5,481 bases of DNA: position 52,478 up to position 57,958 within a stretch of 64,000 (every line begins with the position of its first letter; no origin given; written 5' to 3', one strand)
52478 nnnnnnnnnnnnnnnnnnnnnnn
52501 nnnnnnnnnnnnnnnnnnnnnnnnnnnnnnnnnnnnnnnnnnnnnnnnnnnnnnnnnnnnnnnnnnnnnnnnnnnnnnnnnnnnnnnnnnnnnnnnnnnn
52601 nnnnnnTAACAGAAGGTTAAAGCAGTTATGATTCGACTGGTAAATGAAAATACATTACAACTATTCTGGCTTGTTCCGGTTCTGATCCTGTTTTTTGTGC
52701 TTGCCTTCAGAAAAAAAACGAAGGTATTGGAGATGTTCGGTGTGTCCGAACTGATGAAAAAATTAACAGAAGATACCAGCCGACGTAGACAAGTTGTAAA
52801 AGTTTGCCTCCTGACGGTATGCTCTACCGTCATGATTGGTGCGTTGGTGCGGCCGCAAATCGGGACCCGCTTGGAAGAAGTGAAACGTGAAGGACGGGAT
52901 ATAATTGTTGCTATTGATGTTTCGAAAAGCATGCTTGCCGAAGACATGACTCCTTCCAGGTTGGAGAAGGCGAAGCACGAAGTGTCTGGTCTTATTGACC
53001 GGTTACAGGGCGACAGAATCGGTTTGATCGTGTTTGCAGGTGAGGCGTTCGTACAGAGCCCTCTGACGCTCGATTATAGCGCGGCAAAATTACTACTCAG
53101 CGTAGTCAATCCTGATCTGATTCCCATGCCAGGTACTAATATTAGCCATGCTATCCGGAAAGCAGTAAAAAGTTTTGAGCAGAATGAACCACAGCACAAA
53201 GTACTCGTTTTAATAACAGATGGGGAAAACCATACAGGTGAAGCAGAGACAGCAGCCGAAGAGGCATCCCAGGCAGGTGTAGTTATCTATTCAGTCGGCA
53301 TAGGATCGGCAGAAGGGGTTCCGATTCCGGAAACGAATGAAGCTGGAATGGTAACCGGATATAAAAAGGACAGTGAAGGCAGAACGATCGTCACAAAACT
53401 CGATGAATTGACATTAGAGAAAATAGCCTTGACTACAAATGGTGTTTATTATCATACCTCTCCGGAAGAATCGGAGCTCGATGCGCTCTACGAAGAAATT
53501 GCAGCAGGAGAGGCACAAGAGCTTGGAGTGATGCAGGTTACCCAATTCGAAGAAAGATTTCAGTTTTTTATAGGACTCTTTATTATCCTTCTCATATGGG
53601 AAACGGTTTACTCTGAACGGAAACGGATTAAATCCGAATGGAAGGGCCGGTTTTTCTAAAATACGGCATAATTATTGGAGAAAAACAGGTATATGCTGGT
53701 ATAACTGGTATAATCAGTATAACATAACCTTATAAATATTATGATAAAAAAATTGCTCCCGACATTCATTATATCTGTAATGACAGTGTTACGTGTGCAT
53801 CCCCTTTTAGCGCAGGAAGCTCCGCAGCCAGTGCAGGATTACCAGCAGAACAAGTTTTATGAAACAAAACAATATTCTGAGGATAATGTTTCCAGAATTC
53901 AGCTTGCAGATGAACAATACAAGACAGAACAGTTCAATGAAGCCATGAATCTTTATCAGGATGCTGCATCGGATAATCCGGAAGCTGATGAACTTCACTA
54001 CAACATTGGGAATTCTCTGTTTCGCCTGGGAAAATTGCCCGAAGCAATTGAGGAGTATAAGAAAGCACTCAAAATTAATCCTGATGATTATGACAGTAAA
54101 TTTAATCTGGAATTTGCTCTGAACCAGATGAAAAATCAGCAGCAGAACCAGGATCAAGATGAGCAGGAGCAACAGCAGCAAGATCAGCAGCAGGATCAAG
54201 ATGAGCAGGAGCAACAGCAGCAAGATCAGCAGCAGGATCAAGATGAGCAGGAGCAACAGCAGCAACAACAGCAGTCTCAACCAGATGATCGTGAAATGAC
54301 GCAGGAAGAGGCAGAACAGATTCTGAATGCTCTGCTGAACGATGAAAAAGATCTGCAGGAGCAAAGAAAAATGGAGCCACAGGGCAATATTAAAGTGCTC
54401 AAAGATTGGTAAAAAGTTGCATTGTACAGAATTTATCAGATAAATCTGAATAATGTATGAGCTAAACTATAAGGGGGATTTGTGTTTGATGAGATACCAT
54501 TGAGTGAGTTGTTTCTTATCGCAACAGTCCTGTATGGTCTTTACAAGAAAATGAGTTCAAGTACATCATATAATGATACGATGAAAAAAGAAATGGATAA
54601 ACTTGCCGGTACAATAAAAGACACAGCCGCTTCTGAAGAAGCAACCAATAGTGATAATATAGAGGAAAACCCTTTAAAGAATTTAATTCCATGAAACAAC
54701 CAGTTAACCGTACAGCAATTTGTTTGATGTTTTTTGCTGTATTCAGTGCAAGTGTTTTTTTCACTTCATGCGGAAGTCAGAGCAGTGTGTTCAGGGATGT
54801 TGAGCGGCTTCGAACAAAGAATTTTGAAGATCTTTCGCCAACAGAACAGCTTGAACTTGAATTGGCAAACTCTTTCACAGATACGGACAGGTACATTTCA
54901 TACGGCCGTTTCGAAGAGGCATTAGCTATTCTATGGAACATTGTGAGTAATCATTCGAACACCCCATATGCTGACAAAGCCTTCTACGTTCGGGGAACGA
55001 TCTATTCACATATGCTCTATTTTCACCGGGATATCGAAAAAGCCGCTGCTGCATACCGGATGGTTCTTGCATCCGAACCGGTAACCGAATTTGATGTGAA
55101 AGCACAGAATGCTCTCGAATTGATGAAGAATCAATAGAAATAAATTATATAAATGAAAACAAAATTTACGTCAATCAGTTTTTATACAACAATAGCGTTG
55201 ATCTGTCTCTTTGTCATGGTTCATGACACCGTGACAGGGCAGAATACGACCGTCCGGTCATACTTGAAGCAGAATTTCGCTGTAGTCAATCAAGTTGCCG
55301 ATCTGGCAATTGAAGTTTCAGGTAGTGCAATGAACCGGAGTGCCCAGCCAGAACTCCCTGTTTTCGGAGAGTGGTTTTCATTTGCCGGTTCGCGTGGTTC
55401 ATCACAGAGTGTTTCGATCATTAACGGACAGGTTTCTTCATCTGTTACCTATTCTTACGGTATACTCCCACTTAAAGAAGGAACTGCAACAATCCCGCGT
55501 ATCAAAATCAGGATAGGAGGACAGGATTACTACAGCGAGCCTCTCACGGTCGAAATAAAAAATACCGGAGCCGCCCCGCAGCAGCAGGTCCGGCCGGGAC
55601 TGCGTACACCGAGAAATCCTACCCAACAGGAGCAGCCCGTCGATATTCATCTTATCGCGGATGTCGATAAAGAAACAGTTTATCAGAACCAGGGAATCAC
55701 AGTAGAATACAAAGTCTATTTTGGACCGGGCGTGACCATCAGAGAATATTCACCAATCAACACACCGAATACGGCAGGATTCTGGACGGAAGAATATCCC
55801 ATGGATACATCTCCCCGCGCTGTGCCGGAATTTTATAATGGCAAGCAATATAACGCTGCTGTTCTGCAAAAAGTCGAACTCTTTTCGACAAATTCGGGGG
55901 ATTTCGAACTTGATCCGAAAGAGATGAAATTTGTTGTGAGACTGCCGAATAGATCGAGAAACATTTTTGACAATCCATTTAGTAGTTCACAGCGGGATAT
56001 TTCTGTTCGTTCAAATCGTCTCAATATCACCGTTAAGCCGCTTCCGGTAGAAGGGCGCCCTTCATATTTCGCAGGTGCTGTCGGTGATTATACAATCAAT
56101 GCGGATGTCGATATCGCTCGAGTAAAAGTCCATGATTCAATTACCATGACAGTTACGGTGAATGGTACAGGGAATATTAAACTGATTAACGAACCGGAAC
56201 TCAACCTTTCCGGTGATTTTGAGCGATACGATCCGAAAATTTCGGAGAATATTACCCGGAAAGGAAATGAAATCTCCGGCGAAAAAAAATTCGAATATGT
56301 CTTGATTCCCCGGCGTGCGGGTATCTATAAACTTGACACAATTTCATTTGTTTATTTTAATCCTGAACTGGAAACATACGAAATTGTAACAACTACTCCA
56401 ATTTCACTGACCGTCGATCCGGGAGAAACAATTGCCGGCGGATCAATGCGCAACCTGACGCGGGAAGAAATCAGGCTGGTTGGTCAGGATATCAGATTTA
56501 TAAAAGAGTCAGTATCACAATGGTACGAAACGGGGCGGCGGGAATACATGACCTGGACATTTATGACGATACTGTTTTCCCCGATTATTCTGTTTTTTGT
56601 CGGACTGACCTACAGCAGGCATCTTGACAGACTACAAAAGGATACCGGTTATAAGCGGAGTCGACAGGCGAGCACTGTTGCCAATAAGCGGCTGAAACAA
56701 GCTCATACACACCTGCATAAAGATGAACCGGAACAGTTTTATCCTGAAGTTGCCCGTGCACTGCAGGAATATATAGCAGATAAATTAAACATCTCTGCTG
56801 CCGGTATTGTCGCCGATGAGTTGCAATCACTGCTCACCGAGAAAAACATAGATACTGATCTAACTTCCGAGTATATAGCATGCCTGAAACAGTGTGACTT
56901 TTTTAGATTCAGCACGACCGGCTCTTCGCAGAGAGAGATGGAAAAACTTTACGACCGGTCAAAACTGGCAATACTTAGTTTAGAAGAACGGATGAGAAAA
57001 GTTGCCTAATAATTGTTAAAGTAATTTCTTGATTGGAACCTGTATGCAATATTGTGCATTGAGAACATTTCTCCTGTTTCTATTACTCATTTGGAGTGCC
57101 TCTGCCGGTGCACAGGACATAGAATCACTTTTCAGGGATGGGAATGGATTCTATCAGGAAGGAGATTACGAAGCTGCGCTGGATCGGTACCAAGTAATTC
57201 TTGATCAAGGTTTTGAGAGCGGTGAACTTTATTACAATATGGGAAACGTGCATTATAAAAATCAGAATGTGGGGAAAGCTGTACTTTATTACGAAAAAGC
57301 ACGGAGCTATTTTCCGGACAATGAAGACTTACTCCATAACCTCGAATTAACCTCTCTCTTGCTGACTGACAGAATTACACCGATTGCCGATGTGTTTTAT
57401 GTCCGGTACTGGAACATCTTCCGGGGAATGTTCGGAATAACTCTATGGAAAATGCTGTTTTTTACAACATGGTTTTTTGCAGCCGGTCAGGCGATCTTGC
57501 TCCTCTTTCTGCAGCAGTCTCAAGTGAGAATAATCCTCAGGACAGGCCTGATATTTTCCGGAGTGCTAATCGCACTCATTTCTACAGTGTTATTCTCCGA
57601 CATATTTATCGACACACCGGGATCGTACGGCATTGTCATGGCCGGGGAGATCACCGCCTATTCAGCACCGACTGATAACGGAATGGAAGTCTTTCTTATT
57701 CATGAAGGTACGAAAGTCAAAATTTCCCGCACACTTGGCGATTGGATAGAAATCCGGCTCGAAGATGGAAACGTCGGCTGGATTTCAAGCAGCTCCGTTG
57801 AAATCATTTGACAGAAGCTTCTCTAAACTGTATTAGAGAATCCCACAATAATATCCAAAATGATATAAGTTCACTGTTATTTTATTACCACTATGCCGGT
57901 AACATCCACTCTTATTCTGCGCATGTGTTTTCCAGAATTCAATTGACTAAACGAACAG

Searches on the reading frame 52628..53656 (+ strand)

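Call 25: search_protein_families(library=pfam, proteins=[window:52628-53656:+])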
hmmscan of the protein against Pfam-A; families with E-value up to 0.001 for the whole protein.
window:52628-53656:+ (343 aa): 5 families
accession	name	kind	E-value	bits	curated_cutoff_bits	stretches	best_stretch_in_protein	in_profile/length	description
PF00092.34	VWA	-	3.1e-21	76.8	23.8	1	91-229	1-143/174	von Willebrand factor type A domain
PF13519.12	VWA_2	-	4.3e-18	66.3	27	1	92-200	1-107/107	von Willebrand factor type A domain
PF06707.17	DUF1194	-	1.4e-05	24.8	27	1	169-230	94-159/206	Protein of unknown function (DUF1194)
PF07002.22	Copine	-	0.00037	20.5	27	1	169-229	85-149/218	Copine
PF05762.20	VWA_CoxE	-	0.00049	20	26.4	0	85-218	52-180/222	VWA domain containing CoxE-like protein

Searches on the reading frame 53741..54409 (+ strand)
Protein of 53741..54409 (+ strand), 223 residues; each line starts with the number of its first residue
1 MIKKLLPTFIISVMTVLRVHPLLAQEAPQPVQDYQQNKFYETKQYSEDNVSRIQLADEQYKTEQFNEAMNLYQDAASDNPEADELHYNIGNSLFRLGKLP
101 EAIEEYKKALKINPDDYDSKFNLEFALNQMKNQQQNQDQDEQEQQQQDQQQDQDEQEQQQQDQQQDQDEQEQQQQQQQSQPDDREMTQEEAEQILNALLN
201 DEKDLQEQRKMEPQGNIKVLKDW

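Call 25: search_protein_families(library=pfam, proteins=[window:53741-54409:+])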
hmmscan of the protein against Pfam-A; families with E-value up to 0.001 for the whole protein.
window:53741-54409:+ (223 aa): 12 families
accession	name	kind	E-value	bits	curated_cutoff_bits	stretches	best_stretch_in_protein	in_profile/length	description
PF13414.12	TPR_11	-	8e-16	57.9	26.8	2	90-123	1-34/42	TPR repeat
PF07719.23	TPR_2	-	1.6e-13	50.1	27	1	84-116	2-34/34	Tetratricopeptide repeat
PF00515.34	TPR_1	-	2.8e-12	46.3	27.8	1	85-116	3-34/34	Tetratricopeptide repeat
PF13432.12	TPR_16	-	4.6e-11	43.4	32.7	1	54-116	2-64/65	Tetratricopeptide repeat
PF14559.12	TPR_19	-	5.7e-11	43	25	1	63-116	5-58/68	Tetratricopeptide repeat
PF13181.12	TPR_8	-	1.7e-08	34.4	25.7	1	84-116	2-34/34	Tetratricopeptide repeat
PF13428.12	TPR_14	-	2.3e-08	34.3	23.5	1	84-118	2-36/44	Tetratricopeptide repeat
PF13431.12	TPR_17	-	1.3e-05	25.6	24.4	0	71-104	1-34/34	Tetratricopeptide repeat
PF13424.12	TPR_12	-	1.4e-05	25.6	30.1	0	85-112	5-32/77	Tetratricopeptide repeat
PF12895.13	ANAPC3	-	2.6e-05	24.8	27.2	1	44-108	15-81/82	Anaphase-promoting complex, cyclosome, subunit 3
PF13374.12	TPR_10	-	0.00015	22.1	27.5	0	88-112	7-31/42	Tetratricopeptide repeat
PF13174.12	TPR_6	-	0.00048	21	26.3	0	87-115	4-32/33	Tetratricopeptide repeat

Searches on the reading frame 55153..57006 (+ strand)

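Call 11: search_protein_families(library=pfam, proteins=[window:55153-57006:+])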
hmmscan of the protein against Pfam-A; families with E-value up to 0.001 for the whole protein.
window:55153-57006:+ (618 aa): 1 family
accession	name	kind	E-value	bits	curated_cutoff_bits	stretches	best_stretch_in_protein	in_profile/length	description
PF13584.12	BatD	-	2.1e-31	108.9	24.1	2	43-135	8-92/92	BatD DUF11 like domain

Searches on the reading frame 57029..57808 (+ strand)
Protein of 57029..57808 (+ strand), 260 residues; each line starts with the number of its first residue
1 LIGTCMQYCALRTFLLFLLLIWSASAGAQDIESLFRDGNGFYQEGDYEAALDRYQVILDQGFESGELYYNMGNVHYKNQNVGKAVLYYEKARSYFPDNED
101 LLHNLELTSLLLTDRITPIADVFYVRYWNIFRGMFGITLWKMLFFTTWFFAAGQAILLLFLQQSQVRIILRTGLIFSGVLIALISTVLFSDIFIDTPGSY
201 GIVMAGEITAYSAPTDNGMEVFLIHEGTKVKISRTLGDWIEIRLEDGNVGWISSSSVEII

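Call 11: search_protein_families(library=pfam, proteins=[window:57029-57808:+])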
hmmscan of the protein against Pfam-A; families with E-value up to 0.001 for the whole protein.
window:57029-57808:+ (260 aa): 8 families
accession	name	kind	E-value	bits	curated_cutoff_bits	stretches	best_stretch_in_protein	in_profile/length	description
PF07719.23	TPR_2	-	7.6e-09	35.5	27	1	66-98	2-34/34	Tetratricopeptide repeat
PF00515.34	TPR_1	-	1e-07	31.9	27.8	1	66-98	2-34/34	Tetratricopeptide repeat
PF08239.17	SH3_3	-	1.7e-06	28.5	27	1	211-257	6-53/54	Bacterial SH3 domain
PF06347.19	SH3_4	-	4.9e-05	23.4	24.1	1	208-257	5-54/56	Bacterial SH3 domain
PF13432.12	TPR_16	-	0.00037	21.3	32.7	1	38-92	4-58/65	Tetratricopeptide repeat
PF14559.12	TPR_19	-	0.00044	20.9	25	0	42-103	2-62/68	Tetratricopeptide repeat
PF13174.12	TPR_6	-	0.00058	20.8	26.3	0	68-97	3-32/33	Tetratricopeptide repeat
PF13414.12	TPR_11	-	0.00059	19.9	26.8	0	38-78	1-41/42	TPR repeat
